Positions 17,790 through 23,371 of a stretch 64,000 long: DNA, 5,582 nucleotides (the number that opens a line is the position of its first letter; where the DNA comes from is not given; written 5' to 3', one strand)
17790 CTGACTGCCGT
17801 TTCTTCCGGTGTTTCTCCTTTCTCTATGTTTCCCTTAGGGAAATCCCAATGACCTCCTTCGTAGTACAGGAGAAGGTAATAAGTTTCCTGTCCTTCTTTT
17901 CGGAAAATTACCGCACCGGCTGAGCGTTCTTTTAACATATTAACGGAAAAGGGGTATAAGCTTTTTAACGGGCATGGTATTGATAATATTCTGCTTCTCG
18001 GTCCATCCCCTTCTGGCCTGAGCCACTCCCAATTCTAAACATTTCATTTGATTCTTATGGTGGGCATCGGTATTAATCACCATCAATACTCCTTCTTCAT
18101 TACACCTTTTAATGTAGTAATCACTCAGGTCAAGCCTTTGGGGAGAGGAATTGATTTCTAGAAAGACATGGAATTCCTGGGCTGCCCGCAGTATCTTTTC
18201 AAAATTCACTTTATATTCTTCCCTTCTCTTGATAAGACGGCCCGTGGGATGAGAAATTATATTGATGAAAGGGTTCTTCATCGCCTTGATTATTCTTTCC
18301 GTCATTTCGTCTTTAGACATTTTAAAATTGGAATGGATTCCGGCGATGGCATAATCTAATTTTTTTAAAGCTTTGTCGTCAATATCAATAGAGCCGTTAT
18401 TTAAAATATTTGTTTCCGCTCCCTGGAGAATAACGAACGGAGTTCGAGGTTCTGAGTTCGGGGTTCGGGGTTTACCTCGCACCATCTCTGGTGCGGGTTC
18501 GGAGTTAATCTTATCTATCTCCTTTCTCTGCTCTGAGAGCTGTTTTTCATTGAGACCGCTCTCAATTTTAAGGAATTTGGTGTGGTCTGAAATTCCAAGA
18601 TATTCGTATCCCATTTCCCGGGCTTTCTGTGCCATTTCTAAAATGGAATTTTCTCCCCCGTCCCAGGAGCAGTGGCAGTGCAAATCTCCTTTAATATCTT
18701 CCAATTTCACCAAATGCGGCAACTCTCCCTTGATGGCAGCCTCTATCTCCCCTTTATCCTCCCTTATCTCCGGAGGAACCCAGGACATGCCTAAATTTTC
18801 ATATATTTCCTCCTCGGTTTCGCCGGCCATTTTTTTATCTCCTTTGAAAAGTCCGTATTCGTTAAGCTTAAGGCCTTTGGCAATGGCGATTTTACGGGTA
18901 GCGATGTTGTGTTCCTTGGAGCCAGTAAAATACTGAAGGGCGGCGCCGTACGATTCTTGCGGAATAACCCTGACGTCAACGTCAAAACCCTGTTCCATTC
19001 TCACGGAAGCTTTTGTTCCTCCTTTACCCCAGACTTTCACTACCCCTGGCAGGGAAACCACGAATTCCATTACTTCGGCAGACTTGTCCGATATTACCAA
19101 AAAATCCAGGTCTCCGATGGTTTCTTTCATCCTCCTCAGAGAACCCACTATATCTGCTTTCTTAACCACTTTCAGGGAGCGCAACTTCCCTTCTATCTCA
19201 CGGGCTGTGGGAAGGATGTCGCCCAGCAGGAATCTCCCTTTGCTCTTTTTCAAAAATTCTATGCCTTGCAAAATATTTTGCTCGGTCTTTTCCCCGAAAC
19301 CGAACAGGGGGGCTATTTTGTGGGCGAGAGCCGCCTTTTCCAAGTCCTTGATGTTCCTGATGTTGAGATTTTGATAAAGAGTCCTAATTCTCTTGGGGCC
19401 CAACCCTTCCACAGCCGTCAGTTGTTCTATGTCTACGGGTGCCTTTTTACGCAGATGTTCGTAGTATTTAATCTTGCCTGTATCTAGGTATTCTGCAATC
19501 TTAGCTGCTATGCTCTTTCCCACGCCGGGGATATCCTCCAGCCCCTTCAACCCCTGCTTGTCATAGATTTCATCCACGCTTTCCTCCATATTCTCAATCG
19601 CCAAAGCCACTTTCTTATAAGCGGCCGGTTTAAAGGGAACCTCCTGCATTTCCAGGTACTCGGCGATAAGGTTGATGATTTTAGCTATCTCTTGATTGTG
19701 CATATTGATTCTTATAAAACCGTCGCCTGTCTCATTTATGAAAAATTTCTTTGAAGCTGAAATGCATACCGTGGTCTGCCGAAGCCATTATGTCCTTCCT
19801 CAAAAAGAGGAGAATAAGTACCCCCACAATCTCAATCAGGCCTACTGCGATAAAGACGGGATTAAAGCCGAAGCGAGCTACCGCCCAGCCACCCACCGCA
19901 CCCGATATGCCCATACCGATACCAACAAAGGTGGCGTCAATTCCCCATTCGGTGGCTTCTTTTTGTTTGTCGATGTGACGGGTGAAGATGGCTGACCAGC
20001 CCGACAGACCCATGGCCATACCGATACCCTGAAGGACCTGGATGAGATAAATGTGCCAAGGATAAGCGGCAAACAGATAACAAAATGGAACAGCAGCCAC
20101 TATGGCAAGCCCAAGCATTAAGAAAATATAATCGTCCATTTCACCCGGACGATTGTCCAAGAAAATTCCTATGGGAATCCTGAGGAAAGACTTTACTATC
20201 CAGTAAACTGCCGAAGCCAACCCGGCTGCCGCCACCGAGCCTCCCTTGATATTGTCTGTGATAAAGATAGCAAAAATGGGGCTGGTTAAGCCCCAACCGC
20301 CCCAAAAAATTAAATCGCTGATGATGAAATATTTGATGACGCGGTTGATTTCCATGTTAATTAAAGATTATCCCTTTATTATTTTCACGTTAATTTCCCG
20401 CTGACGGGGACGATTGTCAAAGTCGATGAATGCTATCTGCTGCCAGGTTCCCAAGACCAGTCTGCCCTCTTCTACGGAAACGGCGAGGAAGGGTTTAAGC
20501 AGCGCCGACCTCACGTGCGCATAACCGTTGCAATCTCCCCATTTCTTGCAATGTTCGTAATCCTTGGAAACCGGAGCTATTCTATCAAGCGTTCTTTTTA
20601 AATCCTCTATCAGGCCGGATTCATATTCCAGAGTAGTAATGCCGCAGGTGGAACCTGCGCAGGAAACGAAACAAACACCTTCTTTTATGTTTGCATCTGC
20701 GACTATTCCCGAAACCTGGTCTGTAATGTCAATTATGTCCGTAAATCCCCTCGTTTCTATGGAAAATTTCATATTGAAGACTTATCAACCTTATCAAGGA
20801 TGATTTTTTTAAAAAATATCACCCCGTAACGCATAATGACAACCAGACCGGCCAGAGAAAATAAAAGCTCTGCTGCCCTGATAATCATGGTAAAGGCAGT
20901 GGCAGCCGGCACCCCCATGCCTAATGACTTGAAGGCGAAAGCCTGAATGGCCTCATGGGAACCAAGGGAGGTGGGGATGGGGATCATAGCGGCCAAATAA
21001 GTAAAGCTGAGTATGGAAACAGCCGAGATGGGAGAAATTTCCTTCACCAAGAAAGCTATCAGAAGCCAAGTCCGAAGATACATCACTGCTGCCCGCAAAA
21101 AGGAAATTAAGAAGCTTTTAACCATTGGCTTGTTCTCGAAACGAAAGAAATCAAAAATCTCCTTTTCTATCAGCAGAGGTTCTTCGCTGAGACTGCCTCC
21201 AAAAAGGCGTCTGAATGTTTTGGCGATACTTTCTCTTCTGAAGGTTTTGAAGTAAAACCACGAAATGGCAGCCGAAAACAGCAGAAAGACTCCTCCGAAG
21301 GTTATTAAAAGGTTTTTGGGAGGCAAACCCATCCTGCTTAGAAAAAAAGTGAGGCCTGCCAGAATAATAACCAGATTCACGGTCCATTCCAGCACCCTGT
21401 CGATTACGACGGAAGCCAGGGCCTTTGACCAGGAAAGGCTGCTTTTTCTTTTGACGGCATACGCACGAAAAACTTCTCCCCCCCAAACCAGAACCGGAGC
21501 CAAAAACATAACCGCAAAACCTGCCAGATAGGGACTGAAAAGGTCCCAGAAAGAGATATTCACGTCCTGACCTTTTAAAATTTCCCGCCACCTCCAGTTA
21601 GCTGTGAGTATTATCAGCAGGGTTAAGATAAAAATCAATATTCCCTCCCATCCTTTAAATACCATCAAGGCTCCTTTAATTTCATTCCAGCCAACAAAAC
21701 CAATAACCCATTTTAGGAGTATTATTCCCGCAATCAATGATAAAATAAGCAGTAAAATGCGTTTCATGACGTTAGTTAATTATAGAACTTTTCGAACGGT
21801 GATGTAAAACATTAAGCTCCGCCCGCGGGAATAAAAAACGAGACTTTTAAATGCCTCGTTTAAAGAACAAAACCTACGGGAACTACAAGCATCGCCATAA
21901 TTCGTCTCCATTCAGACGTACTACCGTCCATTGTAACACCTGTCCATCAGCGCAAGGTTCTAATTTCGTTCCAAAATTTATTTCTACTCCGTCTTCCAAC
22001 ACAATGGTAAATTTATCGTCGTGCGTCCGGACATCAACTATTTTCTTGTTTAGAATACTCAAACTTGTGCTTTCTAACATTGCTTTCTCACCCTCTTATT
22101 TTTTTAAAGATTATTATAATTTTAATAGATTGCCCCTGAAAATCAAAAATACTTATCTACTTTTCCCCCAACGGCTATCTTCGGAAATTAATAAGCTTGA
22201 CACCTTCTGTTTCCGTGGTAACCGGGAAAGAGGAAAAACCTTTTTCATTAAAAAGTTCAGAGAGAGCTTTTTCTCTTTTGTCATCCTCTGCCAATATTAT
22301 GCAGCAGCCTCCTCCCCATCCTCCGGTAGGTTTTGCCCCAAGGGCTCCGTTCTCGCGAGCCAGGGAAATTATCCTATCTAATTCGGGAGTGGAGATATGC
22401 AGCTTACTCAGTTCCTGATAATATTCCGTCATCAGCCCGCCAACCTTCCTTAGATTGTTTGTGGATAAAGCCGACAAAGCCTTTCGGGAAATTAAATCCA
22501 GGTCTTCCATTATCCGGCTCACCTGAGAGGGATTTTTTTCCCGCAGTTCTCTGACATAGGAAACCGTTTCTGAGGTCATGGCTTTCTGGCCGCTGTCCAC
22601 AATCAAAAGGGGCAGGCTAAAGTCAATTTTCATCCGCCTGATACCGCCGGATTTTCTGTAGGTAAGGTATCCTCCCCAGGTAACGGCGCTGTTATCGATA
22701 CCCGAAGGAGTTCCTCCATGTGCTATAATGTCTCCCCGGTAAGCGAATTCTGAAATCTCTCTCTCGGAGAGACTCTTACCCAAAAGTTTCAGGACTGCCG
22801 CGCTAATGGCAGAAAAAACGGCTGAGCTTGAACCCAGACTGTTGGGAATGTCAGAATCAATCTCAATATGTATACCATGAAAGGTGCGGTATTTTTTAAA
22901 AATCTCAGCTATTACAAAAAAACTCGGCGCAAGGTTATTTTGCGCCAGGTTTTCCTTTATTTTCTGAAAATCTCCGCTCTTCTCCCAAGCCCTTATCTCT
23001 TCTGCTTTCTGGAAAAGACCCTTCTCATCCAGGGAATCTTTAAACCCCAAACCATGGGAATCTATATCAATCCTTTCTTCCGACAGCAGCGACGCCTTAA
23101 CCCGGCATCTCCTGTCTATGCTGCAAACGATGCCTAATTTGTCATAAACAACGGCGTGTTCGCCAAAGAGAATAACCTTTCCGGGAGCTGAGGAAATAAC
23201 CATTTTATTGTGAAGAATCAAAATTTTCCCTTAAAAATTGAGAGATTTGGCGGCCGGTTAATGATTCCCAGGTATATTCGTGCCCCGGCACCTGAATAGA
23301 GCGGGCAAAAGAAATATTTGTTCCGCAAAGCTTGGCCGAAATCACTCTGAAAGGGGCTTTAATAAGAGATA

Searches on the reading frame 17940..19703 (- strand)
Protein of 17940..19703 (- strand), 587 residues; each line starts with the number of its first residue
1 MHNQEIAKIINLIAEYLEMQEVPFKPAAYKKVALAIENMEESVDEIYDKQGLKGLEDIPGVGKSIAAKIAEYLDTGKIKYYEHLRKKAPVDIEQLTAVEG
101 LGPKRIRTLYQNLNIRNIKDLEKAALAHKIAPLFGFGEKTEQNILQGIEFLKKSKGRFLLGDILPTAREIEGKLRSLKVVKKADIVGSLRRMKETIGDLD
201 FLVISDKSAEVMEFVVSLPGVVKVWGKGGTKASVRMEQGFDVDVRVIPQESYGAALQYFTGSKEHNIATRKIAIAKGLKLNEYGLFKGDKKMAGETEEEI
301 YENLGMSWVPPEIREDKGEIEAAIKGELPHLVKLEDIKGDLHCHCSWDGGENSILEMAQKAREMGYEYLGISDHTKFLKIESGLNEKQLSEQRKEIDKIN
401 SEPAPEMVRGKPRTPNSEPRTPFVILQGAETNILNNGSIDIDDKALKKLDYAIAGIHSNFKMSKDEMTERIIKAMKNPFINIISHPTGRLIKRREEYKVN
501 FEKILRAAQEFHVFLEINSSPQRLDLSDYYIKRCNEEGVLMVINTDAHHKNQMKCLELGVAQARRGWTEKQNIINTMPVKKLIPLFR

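Call 41: search_protein_families(library=pfam, proteins=[window:17940-19703:-], max_evalue=0.0001)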
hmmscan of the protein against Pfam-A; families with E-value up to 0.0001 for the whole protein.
window:17940-19703:- (587 aa): 5 families
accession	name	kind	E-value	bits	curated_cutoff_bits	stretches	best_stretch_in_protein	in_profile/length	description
PF14791.11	DNA_pol_B_thumb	-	3.9e-24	84.7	25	1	255-315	1-63/63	DNA polymerase beta thumb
PF14716.13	HHH_8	-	3.5e-16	59.8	30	1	1-77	1-72/73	Helix-hairpin-helix domain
PF14520.12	HHH_5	-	4.3e-10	40.4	27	1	93-147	2-54/57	Helix-hairpin-helix domain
PF00633.29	HHH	-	2.3e-07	30.7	24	0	86-108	4-26/30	Helix-hairpin-helix motif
PF02811.25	PHP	-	4.8e-06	27.5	26.4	1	340-520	1-164/164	PHP domain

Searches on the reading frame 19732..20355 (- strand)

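Call 41: search_protein_families(library=pfam, proteins=[window:19732-20355:-], max_evalue=0.0001)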
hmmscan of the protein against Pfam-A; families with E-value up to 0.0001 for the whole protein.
window:19732-20355:- (207 aa): 1 family
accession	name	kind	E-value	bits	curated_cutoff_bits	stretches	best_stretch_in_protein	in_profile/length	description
PF07690.21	MFS_1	-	2.4e-18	66.6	33.4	1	15-187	6-175/347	Major Facilitator Superfamily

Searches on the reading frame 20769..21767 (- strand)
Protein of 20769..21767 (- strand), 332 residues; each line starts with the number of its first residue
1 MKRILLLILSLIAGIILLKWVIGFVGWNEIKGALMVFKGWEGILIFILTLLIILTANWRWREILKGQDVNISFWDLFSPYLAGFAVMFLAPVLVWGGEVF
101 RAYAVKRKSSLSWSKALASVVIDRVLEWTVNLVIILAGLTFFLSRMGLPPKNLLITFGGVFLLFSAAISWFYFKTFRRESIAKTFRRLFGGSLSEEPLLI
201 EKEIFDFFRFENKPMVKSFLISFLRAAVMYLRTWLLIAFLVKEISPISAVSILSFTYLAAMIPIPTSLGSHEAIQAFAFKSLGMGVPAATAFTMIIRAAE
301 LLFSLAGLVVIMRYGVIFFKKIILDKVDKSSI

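Call 41: search_protein_families(library=pfam, proteins=[window:20769-21767:-], max_evalue=0.0001)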
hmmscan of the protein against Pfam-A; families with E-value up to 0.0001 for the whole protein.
window:20769-21767:- (332 aa): 1 family
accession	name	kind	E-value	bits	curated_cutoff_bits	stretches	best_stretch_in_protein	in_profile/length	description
PF03706.18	LPG_synthase_TM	-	3.7e-36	125.6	33.4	1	8-305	2-299/302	Lysylphosphatidylglycerol synthase TM region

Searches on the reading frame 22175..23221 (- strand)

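Call 41: search_protein_families(library=pfam, proteins=[window:22175-23221:-], max_evalue=0.0001)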
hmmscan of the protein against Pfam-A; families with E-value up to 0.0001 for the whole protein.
window:22175-23221:- (348 aa): 2 families
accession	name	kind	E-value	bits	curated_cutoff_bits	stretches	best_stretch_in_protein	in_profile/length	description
PF00288.32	GHMP_kinases_N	-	8.3e-13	48.8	22.3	1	105-184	8-87/87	GHMP kinases N terminal domain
PF08544.19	GHMP_kinases_C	-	1.2e-12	48.5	21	1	249-326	2-81/85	GHMP kinases C terminal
